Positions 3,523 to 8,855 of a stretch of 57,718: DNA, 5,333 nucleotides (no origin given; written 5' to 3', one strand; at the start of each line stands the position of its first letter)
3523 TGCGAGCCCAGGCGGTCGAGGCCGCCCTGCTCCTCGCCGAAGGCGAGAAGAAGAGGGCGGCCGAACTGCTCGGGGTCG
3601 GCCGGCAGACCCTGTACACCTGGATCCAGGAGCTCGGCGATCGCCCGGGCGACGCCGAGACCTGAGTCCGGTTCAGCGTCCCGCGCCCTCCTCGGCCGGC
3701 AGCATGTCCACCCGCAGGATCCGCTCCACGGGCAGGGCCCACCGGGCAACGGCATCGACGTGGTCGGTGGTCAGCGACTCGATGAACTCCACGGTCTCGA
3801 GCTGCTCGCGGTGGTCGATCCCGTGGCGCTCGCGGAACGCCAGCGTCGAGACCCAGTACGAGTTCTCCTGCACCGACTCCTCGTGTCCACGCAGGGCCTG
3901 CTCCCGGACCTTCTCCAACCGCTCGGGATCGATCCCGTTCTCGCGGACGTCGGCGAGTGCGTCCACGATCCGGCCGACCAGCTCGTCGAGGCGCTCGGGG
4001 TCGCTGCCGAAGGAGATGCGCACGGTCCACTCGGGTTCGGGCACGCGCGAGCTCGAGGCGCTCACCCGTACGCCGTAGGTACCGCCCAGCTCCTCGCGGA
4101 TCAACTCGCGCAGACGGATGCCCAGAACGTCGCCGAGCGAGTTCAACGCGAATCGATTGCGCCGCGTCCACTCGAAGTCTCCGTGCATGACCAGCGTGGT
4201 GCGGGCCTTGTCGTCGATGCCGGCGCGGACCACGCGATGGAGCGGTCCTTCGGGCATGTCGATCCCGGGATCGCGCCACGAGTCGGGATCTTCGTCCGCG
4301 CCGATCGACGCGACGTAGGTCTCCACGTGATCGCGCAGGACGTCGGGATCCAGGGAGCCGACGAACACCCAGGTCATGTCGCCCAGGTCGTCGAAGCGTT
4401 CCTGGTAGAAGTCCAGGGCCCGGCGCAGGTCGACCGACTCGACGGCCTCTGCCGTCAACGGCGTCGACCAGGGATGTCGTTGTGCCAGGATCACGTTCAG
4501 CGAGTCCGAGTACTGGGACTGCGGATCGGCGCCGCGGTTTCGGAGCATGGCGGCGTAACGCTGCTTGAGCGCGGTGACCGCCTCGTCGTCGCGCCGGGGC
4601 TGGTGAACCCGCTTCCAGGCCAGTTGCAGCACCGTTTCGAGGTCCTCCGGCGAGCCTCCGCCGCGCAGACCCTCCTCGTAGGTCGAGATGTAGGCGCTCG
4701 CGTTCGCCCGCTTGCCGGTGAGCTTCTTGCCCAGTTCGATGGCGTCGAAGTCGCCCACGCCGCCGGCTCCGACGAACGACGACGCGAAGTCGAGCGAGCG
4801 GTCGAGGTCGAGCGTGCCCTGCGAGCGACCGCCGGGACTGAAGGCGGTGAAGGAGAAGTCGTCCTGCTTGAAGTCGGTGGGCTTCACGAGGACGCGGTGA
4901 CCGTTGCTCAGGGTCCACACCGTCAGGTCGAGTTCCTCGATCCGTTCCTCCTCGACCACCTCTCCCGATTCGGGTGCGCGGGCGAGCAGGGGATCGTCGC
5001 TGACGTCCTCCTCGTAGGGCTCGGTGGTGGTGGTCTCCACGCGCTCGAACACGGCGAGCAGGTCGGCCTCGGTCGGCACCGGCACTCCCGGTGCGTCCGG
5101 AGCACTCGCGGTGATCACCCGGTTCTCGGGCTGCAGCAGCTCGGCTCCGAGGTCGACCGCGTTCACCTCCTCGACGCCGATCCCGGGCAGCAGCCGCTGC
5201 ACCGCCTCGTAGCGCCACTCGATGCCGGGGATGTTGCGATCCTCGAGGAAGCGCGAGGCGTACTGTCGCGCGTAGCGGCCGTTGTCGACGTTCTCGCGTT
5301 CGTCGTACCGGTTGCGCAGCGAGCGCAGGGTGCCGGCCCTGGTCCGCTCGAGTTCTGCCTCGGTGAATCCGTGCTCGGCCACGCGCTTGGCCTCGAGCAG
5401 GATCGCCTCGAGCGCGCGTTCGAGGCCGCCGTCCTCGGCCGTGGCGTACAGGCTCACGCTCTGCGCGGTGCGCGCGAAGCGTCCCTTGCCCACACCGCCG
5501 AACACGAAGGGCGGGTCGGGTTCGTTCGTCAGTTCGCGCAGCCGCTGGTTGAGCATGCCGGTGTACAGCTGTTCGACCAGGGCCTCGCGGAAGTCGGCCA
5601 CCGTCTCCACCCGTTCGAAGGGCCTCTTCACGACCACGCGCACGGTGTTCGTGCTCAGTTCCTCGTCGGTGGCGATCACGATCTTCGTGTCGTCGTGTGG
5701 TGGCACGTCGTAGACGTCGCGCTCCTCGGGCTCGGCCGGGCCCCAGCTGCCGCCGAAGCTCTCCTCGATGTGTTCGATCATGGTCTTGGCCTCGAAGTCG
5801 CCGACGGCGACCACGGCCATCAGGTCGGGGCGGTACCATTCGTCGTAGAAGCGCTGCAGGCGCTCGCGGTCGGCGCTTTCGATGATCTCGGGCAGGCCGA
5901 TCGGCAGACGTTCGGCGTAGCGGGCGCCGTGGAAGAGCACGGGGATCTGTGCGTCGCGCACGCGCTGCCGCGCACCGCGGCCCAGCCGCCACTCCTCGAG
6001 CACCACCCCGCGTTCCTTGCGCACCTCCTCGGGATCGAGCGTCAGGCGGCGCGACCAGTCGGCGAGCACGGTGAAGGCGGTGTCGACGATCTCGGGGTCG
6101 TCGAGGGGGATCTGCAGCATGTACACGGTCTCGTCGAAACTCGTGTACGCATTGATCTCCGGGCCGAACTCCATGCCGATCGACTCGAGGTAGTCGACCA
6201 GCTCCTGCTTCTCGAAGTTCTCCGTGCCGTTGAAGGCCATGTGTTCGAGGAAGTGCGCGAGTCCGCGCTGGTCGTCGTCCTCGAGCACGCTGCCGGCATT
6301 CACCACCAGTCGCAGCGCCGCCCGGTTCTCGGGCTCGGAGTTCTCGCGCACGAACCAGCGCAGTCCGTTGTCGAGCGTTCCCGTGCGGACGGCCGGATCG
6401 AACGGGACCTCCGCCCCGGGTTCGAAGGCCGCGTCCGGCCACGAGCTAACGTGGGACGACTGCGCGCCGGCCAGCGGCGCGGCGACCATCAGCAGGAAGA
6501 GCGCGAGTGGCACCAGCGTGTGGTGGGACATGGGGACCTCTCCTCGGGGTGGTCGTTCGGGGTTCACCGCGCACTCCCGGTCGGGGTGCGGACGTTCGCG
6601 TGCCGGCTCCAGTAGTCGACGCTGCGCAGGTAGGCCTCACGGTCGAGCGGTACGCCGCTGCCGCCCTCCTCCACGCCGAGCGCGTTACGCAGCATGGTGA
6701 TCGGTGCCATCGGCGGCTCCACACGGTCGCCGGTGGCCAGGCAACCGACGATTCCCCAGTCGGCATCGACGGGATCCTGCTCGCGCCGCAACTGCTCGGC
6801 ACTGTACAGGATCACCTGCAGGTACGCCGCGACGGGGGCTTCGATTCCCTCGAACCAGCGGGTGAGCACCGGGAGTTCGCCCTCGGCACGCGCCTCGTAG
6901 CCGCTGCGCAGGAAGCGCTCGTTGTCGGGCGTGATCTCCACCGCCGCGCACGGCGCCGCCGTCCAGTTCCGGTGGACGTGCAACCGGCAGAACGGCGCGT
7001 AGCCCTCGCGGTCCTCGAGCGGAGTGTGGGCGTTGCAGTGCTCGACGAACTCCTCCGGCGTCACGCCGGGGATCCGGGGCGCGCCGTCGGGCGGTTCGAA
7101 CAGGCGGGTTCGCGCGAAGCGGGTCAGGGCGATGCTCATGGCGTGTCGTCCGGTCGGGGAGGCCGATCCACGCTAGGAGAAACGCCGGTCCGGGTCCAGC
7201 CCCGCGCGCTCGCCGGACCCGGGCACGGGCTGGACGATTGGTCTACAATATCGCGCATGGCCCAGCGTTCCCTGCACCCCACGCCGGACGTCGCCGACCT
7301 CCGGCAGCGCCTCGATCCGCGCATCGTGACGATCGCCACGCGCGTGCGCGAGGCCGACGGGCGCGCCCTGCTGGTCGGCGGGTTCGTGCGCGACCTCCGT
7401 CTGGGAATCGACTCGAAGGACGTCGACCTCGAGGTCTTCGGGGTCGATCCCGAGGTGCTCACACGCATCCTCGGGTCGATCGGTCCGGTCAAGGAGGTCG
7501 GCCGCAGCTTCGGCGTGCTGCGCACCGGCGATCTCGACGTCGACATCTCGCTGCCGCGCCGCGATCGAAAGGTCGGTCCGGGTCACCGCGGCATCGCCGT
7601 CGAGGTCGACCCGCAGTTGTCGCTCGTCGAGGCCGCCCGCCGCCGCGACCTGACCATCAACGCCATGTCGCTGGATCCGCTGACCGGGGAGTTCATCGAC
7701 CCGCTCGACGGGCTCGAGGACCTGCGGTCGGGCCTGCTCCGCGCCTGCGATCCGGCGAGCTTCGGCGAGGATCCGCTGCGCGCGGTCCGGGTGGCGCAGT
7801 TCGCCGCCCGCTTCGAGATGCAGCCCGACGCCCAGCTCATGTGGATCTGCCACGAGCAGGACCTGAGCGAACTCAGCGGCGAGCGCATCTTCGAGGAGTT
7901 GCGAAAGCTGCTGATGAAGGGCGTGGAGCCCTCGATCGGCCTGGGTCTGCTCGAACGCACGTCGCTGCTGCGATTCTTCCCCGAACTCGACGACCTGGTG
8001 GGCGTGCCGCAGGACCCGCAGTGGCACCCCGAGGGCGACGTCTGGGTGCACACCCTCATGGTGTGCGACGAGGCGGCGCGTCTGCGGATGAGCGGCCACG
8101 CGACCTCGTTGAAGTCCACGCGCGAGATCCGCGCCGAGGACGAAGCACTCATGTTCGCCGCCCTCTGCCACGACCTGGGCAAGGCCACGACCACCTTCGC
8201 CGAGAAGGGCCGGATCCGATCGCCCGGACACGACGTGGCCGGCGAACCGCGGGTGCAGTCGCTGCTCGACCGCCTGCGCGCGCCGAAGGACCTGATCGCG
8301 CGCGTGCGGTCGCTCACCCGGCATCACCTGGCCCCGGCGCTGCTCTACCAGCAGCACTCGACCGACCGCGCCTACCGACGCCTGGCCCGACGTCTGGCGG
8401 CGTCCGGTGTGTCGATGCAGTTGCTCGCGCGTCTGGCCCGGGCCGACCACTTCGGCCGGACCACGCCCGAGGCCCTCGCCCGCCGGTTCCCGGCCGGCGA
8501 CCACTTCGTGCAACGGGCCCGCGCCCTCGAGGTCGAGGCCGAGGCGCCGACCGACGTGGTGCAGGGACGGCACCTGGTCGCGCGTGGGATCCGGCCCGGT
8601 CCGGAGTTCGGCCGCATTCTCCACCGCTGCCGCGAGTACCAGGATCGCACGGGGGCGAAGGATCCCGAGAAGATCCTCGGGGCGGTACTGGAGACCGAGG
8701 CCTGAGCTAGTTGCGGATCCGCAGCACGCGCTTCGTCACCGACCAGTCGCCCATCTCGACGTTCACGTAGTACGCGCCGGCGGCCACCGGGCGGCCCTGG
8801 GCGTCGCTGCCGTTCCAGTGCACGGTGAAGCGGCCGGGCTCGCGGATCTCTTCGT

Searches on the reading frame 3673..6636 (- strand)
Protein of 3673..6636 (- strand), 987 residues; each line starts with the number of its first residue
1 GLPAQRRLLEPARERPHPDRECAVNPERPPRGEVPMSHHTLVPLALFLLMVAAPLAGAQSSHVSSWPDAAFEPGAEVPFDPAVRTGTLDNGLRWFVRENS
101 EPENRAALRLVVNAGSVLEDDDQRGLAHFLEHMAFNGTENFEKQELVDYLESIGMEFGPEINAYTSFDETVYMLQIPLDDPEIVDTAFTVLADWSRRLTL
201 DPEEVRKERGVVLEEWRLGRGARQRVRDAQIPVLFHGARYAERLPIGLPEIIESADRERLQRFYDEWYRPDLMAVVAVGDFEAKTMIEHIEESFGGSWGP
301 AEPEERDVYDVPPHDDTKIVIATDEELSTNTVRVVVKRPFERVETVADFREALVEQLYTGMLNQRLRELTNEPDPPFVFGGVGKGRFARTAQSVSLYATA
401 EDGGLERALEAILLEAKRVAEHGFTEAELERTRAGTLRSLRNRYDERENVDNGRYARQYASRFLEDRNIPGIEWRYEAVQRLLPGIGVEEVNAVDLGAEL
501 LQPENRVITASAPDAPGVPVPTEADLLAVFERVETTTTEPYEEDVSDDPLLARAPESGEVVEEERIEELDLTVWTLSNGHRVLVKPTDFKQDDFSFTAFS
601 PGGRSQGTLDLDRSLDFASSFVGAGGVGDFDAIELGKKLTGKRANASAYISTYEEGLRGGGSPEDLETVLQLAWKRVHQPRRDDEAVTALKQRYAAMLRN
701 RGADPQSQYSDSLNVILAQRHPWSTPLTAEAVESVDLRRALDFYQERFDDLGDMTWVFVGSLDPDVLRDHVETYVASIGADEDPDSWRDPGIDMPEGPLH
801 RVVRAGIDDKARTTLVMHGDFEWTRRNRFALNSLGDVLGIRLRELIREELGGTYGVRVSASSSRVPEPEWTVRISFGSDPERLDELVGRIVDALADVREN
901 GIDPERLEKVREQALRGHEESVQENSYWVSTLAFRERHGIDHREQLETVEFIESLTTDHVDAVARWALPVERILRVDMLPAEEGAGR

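Call 42: search_protein_families(library=pfam, proteins=[window:3673-6636:-], max_evalue=0.000001)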
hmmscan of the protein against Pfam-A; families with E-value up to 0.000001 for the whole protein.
window:3673-6636:- (987 aa): 2 families
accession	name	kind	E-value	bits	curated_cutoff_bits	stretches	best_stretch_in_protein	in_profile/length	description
PF05193.26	Peptidase_M16_C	-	4.4e-34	118.4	23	2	255-434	2-179/181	Peptidase M16 inactive domain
PF00675.25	Peptidase_M16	-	3.8e-32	111.7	22.3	1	96-215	3-115/149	Insulinase (Peptidase family M16)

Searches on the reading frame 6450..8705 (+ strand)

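Call 42: search_protein_families(library=pfam, proteins=[window:6450-8705:+], max_evalue=0.000001)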
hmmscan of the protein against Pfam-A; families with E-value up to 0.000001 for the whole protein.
window:6450-8705:+ (751 aa): 2 families
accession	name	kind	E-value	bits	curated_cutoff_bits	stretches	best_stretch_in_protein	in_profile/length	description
PF01743.26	PolyA_pol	-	2.4e-16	60.7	23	1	307-431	2-126/126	Poly A polymerase head domain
PF12627.12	PolyA_pol_RNAbd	-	1.9e-07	31.1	22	1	470-515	17-62/64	Probable RNA and SrmB- binding site of polymerase A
